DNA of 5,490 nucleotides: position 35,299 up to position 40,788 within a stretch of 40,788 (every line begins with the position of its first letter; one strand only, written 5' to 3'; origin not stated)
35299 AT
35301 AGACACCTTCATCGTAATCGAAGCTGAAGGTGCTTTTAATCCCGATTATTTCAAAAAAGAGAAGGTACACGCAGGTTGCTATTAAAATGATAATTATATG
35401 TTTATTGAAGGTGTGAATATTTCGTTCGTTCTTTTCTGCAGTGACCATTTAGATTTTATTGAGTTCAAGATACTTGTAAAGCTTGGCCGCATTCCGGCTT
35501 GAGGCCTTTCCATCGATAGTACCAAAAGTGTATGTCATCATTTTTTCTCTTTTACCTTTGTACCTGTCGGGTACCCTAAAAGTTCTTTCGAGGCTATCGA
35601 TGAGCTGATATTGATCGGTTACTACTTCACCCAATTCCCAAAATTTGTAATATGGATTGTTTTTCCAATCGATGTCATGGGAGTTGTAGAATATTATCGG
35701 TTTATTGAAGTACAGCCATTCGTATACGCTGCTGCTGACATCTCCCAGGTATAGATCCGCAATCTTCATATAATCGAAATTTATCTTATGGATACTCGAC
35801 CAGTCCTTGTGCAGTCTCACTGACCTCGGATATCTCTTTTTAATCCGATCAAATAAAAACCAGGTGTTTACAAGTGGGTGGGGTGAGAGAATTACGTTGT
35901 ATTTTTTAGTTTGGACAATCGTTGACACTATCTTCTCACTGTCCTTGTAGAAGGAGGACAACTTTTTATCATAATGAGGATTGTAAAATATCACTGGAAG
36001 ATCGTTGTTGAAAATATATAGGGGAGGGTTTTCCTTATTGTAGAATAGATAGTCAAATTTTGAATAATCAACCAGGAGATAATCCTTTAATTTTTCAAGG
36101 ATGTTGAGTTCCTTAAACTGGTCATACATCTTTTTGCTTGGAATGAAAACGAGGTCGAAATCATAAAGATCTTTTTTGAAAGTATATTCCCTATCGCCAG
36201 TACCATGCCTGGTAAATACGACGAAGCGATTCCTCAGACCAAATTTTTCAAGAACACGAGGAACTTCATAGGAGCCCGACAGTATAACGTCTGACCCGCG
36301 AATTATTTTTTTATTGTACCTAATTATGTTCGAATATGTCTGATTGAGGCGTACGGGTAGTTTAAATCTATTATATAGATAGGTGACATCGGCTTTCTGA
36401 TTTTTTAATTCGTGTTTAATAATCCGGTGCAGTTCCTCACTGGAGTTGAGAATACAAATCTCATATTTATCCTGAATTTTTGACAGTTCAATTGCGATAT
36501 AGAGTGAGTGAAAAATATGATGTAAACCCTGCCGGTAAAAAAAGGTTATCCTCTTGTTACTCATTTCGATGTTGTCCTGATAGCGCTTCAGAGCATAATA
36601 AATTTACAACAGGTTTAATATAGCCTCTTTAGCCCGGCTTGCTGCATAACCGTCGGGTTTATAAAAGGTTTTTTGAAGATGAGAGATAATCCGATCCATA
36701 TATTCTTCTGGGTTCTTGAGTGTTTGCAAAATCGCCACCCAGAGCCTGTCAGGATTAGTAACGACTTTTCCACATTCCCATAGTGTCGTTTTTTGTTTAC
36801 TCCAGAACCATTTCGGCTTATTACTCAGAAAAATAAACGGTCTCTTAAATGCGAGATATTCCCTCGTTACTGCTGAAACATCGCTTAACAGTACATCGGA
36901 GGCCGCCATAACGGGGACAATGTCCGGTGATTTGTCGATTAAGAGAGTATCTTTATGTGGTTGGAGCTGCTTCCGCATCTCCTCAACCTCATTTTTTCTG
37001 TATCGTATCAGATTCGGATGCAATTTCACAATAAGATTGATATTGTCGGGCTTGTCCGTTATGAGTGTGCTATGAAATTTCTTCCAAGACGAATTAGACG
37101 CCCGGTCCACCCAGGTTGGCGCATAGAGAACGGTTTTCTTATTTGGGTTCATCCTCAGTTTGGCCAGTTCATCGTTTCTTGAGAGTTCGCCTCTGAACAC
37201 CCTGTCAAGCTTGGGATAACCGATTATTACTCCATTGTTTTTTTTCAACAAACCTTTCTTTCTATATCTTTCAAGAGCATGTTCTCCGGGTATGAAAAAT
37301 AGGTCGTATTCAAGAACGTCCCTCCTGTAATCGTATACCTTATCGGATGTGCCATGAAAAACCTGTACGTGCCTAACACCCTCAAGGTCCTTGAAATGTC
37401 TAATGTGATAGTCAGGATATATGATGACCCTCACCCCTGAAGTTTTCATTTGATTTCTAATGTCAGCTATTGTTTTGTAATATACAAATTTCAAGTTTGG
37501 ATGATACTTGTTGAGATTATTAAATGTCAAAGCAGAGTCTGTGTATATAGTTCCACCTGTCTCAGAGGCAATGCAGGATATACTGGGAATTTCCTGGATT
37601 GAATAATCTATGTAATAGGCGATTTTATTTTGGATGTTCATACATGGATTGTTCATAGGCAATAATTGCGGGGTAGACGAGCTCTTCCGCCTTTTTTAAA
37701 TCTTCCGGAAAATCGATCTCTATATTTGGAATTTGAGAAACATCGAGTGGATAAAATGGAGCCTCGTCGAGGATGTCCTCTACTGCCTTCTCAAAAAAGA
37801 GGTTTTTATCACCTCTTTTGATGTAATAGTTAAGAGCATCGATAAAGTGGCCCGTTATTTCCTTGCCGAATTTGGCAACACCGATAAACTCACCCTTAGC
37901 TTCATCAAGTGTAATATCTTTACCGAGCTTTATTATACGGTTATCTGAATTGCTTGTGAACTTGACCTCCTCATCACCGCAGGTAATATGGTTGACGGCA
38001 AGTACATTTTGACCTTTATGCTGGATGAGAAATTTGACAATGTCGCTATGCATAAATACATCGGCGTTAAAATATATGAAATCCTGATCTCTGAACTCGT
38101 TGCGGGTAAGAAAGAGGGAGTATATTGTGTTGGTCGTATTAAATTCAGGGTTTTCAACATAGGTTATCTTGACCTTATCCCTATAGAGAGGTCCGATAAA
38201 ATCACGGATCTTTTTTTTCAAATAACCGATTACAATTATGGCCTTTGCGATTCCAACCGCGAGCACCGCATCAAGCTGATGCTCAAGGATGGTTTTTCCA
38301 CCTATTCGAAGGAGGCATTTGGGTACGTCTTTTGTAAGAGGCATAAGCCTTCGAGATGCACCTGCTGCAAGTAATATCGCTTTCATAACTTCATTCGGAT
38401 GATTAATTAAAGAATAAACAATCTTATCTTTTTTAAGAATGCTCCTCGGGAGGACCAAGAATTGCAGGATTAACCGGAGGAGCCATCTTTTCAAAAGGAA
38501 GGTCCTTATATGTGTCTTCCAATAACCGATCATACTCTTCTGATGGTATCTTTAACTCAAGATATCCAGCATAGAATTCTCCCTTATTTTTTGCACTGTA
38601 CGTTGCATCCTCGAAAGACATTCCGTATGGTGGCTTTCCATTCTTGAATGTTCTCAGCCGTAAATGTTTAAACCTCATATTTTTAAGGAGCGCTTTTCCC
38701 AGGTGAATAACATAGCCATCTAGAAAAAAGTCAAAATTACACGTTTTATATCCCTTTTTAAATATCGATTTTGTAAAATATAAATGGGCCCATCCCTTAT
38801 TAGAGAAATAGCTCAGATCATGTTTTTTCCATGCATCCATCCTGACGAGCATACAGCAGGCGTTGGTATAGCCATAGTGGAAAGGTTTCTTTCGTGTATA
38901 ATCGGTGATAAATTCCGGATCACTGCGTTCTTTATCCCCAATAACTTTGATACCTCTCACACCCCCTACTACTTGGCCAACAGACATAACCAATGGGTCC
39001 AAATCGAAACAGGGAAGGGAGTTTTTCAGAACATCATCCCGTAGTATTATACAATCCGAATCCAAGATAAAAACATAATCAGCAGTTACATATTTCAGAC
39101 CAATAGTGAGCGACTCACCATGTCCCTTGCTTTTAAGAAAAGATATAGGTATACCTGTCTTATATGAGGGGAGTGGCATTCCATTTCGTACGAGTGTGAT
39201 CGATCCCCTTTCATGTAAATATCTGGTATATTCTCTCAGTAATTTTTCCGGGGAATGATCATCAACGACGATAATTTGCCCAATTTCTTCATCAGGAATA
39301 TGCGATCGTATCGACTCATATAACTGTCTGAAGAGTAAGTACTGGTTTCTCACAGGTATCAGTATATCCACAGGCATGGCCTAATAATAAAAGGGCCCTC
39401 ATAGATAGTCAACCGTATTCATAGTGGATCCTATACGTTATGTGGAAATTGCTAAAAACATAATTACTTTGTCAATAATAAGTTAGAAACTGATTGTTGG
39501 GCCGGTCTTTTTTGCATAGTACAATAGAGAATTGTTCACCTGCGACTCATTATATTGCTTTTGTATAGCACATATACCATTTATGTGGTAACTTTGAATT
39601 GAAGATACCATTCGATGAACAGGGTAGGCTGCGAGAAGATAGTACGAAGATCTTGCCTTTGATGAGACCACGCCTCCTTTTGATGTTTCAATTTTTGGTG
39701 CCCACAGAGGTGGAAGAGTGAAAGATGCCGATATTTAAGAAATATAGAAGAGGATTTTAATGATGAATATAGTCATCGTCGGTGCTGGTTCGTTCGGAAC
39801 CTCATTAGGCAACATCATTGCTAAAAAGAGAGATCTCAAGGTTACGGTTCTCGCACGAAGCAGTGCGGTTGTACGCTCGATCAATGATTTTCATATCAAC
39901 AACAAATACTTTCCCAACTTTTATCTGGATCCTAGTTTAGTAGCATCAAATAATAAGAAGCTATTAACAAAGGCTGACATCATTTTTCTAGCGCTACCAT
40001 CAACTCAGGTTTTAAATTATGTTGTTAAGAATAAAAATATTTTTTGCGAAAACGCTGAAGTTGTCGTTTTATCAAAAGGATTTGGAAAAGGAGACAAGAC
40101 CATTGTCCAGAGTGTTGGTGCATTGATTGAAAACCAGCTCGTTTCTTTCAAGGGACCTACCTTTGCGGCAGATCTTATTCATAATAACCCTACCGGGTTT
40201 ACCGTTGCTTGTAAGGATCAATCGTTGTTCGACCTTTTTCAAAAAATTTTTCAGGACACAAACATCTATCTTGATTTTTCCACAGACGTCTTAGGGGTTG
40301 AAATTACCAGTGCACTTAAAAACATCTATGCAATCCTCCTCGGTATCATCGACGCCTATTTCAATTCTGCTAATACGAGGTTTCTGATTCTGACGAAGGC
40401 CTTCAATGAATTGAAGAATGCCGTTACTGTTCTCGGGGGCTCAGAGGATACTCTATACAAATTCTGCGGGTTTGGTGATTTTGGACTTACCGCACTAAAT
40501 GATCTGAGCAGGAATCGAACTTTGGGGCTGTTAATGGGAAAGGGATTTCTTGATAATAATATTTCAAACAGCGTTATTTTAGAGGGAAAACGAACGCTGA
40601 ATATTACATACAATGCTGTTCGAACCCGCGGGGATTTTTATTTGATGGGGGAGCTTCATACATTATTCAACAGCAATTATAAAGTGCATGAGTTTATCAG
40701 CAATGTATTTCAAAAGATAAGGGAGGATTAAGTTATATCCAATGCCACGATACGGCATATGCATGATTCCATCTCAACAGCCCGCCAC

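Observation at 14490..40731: ~26 kb envelope-polymer island combining teichoic-acid-type phosphotransferases with a phosphonate pathway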

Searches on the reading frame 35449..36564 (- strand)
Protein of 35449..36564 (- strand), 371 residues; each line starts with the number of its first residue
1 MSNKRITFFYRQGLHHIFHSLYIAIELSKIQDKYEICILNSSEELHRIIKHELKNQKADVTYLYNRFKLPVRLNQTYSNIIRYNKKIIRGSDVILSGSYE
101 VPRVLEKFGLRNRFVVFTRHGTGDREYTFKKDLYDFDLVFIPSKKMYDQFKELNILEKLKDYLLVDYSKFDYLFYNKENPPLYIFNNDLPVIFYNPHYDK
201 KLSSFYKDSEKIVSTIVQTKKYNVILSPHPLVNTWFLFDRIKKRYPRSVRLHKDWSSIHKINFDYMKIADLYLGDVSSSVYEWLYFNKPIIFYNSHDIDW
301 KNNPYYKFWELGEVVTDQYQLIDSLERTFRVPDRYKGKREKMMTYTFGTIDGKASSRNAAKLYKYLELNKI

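Call 6: search_protein_families(library=pfam, proteins=[window:35449-36564:-], max_evalue=0.01)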
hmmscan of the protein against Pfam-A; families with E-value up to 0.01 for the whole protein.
window:35449-36564:- (371 aa): 1 family
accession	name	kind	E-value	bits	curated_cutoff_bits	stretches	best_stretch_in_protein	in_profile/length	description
PF04464.20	Glyphos_transf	-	3.5e-10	39.8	22.1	1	218-357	225-360/367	CDP-Glycerol:Poly(glycerophosphate) glycerophosphotransferase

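Call 33: search_solved_structures(query=window:35449-36564:-, max_evalue=0.01, show_alignments=1)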
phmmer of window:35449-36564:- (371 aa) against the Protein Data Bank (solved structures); distinct sequences matched with E-value up to 0.01: 0.

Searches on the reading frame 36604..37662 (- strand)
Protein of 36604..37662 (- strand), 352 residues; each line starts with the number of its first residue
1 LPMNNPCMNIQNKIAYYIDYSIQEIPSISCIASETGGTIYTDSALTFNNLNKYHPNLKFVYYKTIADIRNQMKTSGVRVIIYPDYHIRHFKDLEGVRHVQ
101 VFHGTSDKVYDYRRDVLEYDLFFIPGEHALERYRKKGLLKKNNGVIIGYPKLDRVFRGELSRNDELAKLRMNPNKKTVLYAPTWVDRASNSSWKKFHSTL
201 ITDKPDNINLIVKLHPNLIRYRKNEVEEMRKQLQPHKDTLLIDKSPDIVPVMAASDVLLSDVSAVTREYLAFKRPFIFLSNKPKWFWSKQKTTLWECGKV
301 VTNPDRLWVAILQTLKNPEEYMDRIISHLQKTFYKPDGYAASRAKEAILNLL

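Call 6: search_protein_families(library=pfam, proteins=[window:36604-37662:-], max_evalue=0.01)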
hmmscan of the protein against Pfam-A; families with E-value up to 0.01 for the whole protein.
window:36604-37662:- (352 aa): 2 families
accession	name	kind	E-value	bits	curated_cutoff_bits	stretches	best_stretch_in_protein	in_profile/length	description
PF04464.20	Glyphos_transf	-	1.6e-23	83.7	22.1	1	78-349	80-366/367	CDP-Glycerol:Poly(glycerophosphate) glycerophosphotransferase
PF02350.25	Epimerase_2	-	0.0051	16.2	30.6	1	121-324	125-325/347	UDP-N-acetylglucosamine 2-epimerase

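Call 32: search_solved_structures(query=window:36604-37662:-, max_evalue=0.01, show_alignments=1)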
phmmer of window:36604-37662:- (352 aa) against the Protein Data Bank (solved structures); distinct sequences matched with E-value up to 0.01: 2.
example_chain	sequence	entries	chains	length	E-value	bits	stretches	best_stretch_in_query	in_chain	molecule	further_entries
8va1_A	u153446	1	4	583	7.5e-07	31.7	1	120-344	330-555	Teichoic acid ribitol-phosphate polymerase TarL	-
8qoy_A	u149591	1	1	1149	1e-06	31.2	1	129-347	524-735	TagF-like capsule polymerase Cps3D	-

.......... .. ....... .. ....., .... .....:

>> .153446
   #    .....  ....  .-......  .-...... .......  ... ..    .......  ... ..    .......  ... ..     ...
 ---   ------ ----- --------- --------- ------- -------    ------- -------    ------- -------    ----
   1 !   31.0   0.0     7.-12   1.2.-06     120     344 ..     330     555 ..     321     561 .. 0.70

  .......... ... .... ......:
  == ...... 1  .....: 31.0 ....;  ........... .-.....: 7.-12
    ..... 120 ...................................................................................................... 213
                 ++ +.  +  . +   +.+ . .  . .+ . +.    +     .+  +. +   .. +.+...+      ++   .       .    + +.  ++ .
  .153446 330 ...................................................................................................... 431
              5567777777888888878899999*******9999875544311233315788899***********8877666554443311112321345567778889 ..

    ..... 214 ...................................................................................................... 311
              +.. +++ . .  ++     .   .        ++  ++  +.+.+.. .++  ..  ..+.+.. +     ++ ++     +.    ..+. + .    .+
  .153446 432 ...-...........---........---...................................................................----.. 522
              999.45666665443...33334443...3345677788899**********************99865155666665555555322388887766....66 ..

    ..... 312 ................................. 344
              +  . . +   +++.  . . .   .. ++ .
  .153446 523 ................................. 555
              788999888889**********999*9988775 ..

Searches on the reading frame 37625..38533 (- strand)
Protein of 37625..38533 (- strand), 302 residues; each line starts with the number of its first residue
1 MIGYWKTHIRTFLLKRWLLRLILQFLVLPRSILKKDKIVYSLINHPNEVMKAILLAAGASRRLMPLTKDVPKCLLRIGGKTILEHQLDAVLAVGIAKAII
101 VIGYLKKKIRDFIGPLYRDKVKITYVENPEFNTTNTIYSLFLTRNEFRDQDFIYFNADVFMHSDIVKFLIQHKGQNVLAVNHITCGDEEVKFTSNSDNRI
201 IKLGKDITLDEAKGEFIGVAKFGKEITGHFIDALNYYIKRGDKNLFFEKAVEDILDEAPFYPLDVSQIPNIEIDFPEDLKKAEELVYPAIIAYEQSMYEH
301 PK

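Call 6: search_protein_families(library=pfam, proteins=[window:37625-38533:-], max_evalue=0.01)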
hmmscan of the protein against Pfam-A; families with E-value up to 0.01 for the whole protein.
window:37625-38533:- (302 aa): 3 families
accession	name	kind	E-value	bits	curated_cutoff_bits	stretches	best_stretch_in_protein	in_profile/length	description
PF00483.29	NTP_transferase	-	4.7e-16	59.5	21.2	1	51-177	1-129/245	Nucleotidyl transferase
PF12804.13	NTP_transf_3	-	1.5e-11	45.1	27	1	52-179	1-120/160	MobA-like NTP transferase domain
PF01128.25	IspD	-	2.7e-05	24.5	27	1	51-104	2-52/221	2-C-methyl-D-erythritol 4-phosphate cytidylyltransferase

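Call 8: search_protein_families(library=ncbifam, proteins=[window:37625-38533:-], max_evalue=0.001)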
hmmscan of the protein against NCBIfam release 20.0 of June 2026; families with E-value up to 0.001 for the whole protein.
window:37625-38533:- (302 aa): 35 families (the best 25 are shown)
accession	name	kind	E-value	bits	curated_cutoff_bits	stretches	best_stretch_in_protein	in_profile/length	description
TIGR03992.1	Arch_glmU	subfamily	2e-24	86.2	292.1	1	50-183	1-131/393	bifunctional sugar-1-phosphate nucleotidylyltransferase/acetyltransferase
NF041313.1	UDPGP_AglF_Halo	equivalog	2.4e-21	76.2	400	1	50-179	1-126/234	UTP--glucose-1-phosphate uridylyltransferase AglF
NF045761.1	NAMPUrTaseMurU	equivalog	4.7e-18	65.9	250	1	50-170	1-119/226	N-acetylmuramate alpha-1-phosphate uridylyltransferase MurU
NF041135.1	IPPtranDIPPsyn_Thcocales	equivalog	4.5e-17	62.2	580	1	50-286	1-217/419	bifunctional L-myo-inositol-1-phosphate cytidylyltransferase/CDP-L-myo-inositol myo-inositolphosphotransferase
TIGR01208.1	rmlA_long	equivalog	6.3e-15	54.9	320.25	1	51-176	1-125/353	glucose-1-phosphate thymidylyltransferase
NF052502.1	man1P_GTase_Rv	exception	4.2e-13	48.9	440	1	51-183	2-132/352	mannose-1-phosphate guanylyltransferase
NF041173.1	Sug_nt_acttase_Thmprot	equivalog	7.8e-13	48.1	600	1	50-242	1-186/405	bifunctional sugar-1-phosphate nucleotidylyltransferase/acetyltransferase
NF045697.1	MurNAcPUrMurU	equivalog_domain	3.6e-10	39.7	370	1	54-113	2-61/229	N-acetylmuramate alpha-1-phosphate uridylyltransferase MurU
TIGR03310.1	matur_MocA_YgfJ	equivalog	4e-09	36.7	186.45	1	52-169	2-111/188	molybdenum cofactor cytidylyltransferase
TIGR01099.1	galU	equivalog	4.7e-09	36.2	326.8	1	49-113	1-65/261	UTP--glucose-1-phosphate uridylyltransferase GalU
NF038362.1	Sden_1164_fam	equivalog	6.6e-09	35.6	300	1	52-210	4-167/266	Sden_1164 family protein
NF053639.1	Mfer334_fam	equivalog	8.2e-09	35.6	260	1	52-138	2-93/209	pseudomurein biosynthesis protein PmurB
NF045665.1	NTPtran_DVU1551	equivalog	1.1e-08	34.5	315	1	50-133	1-74/359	DVU_1551 family NTP transferase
NF010932.0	PRK14352.1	equivalog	2.8e-08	32.9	611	1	50-172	7-125/488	bifunctional UDP-N-acetylglucosamine diphosphorylase/glucosamine-1-phosphate N-acetyltransferase GlmU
NF049965.1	GlMnHpPGnyltfHddC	equivalog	3.1e-08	33.5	300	1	50-182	1-128/221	D-glycero-D-manno-heptose 1-phosphate guanosyltransferase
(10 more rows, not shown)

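Call 35: search_solved_structures(query=window:37625-38533:-, max_evalue=0.01, show_alignments=0)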
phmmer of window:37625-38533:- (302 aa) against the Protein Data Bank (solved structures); distinct sequences matched with E-value up to 0.01: 54.
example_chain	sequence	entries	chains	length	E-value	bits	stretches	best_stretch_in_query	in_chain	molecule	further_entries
1jyk_A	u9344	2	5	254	8.5e-18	67.9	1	45-286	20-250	CTP:phosphocholine Cytidylyltransferase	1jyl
6pd1_A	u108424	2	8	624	4.6e-14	55.6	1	50-294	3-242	Nucleotidyl transferase/aminotransferase, class V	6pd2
4y7t_A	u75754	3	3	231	1.5e-11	47.4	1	50-170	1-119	Nucleotidyl transferase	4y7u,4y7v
7whr_B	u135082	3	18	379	1.1e-10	44.6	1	48-186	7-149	Nucleotidyl transferase family protein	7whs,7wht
7x8j_A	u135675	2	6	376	1.2e-10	44.4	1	50-192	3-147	Mannose-1-phosphate guanylyltransferase 1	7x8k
8yre_D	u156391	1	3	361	1.6e-10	44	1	50-192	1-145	Mannose-1-phosphate guanylyltransferase 1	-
8hhd_A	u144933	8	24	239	2.4e-08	36.8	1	47-167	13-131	Nucleotidyl transferase | N-acetylmuramate alpha-1-phosphate uridylyltransferase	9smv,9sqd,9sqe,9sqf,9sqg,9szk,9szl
6i3m_G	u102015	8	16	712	7.3e-08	35.3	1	50-184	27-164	Translation initiation factor eIF-2B subunit epsilon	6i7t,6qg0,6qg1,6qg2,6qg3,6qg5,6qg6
4jd0_A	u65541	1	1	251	1.4e-07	34.4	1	49-208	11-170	Nucleotidyl transferase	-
7d72_K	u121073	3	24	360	3.5e-07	33.1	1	50-169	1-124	Mannose-1-phosphate guanyltransferase beta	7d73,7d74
5j49_A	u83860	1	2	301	2.8e-06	30.1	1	44-119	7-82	UTP--glucose-1-phosphate uridylyltransferase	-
5vct_A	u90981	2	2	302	5.3e-06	29.2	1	44-118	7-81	UTP--glucose-1-phosphate uridylyltransferase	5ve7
9o90_A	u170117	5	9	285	1.2e-05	28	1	44-113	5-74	UTP--glucose-1-phosphate uridylyltransferase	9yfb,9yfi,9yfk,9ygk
5i1f_A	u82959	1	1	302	1.9e-05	27.3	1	44-119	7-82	UTP--glucose-1-phosphate uridylyltransferase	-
2xme_A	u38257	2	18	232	2e-05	27.3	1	48-208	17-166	CTP-INOSITOL-1-PHOSPHATE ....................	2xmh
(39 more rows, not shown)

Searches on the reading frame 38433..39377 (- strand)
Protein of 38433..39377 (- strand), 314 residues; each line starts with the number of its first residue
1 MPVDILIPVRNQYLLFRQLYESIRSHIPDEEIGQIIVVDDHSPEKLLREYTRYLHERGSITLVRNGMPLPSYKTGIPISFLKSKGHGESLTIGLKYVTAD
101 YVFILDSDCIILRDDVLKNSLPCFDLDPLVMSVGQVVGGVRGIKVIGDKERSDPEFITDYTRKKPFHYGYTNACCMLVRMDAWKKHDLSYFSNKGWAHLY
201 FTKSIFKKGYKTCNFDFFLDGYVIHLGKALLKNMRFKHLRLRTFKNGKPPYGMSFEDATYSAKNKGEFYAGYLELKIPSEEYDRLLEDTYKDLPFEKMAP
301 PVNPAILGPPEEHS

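Call 6: search_protein_families(library=pfam, proteins=[window:38433-39377:-], max_evalue=0.01)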
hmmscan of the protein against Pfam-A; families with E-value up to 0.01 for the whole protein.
window:38433-39377:- (314 aa): 2 families
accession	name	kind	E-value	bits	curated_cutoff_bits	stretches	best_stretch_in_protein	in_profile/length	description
PF00535.33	Glycos_transf_2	-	3.2e-12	47.2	23.3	1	5-182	2-163/168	Glycosyl transferase family 2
PF10111.15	Glyco_tranf_2_2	-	0.0064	16.5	27.3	0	25-116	24-99/276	Glycosyltransferase like family 2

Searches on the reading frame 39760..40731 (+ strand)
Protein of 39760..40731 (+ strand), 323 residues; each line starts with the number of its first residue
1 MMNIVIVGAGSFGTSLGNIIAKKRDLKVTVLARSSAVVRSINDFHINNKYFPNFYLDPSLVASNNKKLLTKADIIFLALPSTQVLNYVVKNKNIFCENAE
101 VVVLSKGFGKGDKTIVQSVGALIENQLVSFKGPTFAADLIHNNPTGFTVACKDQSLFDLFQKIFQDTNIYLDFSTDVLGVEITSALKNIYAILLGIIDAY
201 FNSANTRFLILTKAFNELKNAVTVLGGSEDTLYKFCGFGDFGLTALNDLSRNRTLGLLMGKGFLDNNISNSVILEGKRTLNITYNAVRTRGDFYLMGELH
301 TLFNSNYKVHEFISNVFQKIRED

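Call 6: search_protein_families(library=pfam, proteins=[window:39760-40731:+], max_evalue=0.01)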
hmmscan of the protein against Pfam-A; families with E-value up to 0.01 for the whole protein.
window:39760-40731:+ (323 aa): 11 families
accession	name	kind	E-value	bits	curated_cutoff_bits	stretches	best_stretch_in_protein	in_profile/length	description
PF07479.19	NAD_Gly3P_dh_C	-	3.1e-27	95.9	25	1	176-313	1-141/142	NAD-dependent glycerol-3-phosphate dehydrogenase C-terminus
PF01210.29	NAD_Gly3P_dh_N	-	4e-27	95.6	23.1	1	4-155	2-156/158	NAD-dependent glycerol-3-phosphate dehydrogenase N-terminus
PF20618.3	GPD_NAD_C_bact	-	1.3e-15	58.2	27.6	1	236-287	1-52/66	Bacterial GPD, NAD-dependent C-terminal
PF02558.23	ApbA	-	2e-08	34.4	22.2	1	4-112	1-107/150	Ketopantoate reductase PanE/ApbA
PF01946.23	Thi4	-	0.00013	21.8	26.2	1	2-36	18-52/235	Thi4 family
PF03807.23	F420_oxidored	-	0.00015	22.8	21.6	1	4-84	2-72/94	NADP oxidoreductase coenzyme F420-dependent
PF02254.24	TrkA_N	-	0.00061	20.5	23.8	0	4-90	1-81/116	TrkA-N domain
PF03435.24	Sacchrp_dh_NADP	-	0.00082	20.2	25.1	1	4-83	1-80/129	Saccharopine dehydrogenase NADP binding domain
PF01118.30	Semialdhyde_dh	-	0.0056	17.5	26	1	3-86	1-81/121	Semialdehyde dehydrogenase, NAD binding domain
PF00070.33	Pyr_redox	-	0.0072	17.3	22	0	3-40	1-37/82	Pyridine nucleotide-disulphide oxidoreductase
PF01488.26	Shikimate_DH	-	0.0074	16.8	24.3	0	3-84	14-88/138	Shikimate / quinate 5-dehydrogenase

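Call 7: find_encoding_contigs(protein=window:39760-40731:+, flank=10000, max_places=6)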
Protein window:39760-40731:+ (323 aa): no gene with exactly this product is on record in the collection.

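Call 24: find_related_loci(query=window:39760-40731:+, collection=metagenome_contigs, flank=10000)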
Query window:39760-40731:+ (323 aa) in metagenome_contigs; peptide patterns used: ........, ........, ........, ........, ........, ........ (x = any residue, [..] = any of these).
118 stretches matched a pattern; 1 encode a relative of the query (tblastn E <= 1e-3); 1 distinct loci.
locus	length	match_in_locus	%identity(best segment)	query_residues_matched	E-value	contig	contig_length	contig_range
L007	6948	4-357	100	206-323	7e-75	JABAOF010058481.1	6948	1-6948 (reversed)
